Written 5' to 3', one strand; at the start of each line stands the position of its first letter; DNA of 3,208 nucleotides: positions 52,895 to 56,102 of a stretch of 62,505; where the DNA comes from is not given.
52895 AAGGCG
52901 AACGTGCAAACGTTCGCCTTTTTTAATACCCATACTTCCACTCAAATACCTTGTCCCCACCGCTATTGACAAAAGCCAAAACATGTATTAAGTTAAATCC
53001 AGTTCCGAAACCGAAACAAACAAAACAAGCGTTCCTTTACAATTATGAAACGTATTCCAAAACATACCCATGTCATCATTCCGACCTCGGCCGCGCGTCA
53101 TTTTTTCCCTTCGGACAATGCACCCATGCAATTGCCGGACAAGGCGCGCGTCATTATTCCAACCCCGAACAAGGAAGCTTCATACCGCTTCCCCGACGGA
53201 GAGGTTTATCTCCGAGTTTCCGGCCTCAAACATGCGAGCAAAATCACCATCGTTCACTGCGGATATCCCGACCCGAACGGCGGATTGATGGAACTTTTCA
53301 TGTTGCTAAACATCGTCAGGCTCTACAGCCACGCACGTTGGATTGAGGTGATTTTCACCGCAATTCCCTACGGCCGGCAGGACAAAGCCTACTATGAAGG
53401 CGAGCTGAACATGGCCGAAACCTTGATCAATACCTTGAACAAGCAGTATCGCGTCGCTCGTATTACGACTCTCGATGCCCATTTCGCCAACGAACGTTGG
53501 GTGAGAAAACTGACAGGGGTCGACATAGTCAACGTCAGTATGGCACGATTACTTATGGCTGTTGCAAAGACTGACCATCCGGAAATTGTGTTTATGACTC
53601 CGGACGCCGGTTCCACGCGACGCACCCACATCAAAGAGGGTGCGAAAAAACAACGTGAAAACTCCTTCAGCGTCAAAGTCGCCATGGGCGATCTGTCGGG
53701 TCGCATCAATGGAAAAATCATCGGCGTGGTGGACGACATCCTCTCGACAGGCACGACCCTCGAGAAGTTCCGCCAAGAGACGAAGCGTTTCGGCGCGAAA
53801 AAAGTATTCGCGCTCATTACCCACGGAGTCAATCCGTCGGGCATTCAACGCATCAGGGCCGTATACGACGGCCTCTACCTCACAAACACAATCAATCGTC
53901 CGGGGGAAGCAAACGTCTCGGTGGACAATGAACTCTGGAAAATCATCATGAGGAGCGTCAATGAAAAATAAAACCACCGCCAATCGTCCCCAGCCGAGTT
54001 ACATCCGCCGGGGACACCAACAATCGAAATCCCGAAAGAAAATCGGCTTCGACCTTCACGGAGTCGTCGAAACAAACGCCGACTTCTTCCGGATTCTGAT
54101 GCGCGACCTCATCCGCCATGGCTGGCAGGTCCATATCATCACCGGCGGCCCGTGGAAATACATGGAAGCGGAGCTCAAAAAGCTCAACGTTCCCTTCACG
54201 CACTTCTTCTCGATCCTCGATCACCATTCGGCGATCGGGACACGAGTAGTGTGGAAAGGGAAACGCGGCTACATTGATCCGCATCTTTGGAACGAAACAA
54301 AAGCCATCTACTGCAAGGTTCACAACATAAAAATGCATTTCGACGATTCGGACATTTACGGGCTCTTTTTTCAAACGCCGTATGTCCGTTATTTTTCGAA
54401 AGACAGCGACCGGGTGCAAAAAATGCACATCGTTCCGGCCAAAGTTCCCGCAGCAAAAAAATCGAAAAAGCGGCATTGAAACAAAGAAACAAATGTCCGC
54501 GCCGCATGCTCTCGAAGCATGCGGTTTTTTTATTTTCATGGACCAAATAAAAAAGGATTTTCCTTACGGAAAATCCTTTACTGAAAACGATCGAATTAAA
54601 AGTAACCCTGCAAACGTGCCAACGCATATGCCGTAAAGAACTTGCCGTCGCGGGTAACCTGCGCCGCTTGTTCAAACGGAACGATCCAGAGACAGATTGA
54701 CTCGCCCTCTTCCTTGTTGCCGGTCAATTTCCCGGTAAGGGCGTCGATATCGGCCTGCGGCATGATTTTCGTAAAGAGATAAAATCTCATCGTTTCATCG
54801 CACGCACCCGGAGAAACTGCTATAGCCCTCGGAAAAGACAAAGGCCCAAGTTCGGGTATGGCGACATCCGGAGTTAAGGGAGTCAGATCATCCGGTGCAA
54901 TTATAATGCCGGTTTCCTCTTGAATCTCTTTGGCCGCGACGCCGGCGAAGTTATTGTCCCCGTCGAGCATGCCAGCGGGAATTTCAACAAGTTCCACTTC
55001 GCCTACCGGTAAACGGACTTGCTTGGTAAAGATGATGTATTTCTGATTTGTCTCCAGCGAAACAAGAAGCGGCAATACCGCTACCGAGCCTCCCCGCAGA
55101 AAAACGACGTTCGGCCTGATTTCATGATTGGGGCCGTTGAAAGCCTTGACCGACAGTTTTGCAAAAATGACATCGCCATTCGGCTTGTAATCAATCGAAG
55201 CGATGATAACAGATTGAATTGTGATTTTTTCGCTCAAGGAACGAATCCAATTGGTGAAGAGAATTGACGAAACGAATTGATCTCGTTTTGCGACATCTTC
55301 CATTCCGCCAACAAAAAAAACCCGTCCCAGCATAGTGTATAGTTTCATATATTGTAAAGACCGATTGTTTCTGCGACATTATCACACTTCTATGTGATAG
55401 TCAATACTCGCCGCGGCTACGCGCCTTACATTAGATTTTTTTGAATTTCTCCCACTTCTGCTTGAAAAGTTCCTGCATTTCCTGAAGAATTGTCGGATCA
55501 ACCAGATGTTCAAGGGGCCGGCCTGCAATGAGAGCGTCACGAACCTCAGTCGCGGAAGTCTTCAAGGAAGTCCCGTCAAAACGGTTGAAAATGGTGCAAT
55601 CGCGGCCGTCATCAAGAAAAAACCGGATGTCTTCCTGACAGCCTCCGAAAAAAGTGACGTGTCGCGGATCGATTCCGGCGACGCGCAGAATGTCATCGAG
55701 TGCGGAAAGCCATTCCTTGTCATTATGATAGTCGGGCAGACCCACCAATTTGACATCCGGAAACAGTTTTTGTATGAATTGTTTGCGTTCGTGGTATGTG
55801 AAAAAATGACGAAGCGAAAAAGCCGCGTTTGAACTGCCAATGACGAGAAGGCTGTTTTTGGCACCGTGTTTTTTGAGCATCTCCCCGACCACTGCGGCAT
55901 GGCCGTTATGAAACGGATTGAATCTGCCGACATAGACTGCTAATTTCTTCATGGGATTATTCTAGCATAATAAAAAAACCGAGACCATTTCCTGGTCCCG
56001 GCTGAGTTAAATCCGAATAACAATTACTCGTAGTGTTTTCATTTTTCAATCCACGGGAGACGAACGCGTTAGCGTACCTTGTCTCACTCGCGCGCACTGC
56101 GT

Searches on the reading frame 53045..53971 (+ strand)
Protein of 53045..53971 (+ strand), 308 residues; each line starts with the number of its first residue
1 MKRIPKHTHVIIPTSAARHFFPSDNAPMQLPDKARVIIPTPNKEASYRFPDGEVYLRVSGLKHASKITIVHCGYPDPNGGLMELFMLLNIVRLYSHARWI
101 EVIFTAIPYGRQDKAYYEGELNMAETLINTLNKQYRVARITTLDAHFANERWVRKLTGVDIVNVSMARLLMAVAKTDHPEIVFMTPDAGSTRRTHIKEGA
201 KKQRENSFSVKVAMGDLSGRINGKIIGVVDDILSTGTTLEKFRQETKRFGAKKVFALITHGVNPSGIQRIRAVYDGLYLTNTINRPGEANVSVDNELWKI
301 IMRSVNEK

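Call 46: search_protein_families(library=pfam, max_evalue=0.01, proteins=[window:53045-53971:+])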
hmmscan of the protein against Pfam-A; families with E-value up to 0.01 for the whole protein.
window:53045-53971:+ (308 aa): 3 families
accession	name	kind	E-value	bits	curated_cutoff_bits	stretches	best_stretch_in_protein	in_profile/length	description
PF13793.12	Pribosyltran_N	-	2e-07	31.3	25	1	46-130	29-112/117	N-terminal domain of ribose phosphate pyrophosphokinase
PF00156.33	Pribosyltran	-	1.1e-05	25.2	26.3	1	210-260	72-124/158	Phosphoribosyl transferase domain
PF14572.12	Pribosyl_synth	-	0.00021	21.7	27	1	217-284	77-146/184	Phosphoribosyl synthetase-associated domain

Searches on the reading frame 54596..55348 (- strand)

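Call 46: search_protein_families(library=pfam, max_evalue=0.01, proteins=[window:54596-55348:-])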
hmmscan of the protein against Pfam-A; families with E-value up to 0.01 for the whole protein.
window:54596-55348:- (250 aa): 1 family
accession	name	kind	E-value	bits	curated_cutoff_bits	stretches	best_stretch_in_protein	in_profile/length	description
PF00293.34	NUDIX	-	1.5e-05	25.4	21.1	1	103-228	16-118/134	NUDIX domain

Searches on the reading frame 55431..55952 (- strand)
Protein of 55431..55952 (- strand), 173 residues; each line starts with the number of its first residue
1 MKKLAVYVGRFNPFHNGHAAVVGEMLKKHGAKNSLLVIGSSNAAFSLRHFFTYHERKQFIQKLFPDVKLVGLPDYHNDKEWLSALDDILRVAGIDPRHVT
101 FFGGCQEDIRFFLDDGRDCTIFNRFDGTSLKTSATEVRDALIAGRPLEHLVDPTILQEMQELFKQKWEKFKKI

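Call 70: search_protein_families(library=pfam, max_evalue=0.01, proteins=[window:55431-55952:-])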
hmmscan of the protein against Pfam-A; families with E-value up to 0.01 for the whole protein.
window:55431-55952:- (173 aa): 2 families
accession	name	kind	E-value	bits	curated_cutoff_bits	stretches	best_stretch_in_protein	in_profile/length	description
PF01467.32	CTP_transf_like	-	3.6e-09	37.3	21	1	6-75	1-69/133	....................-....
PF05636.17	HIGH_NTase1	-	0.00062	19.6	27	0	10-38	9-37/402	HIGH Nucleotidyl Transferase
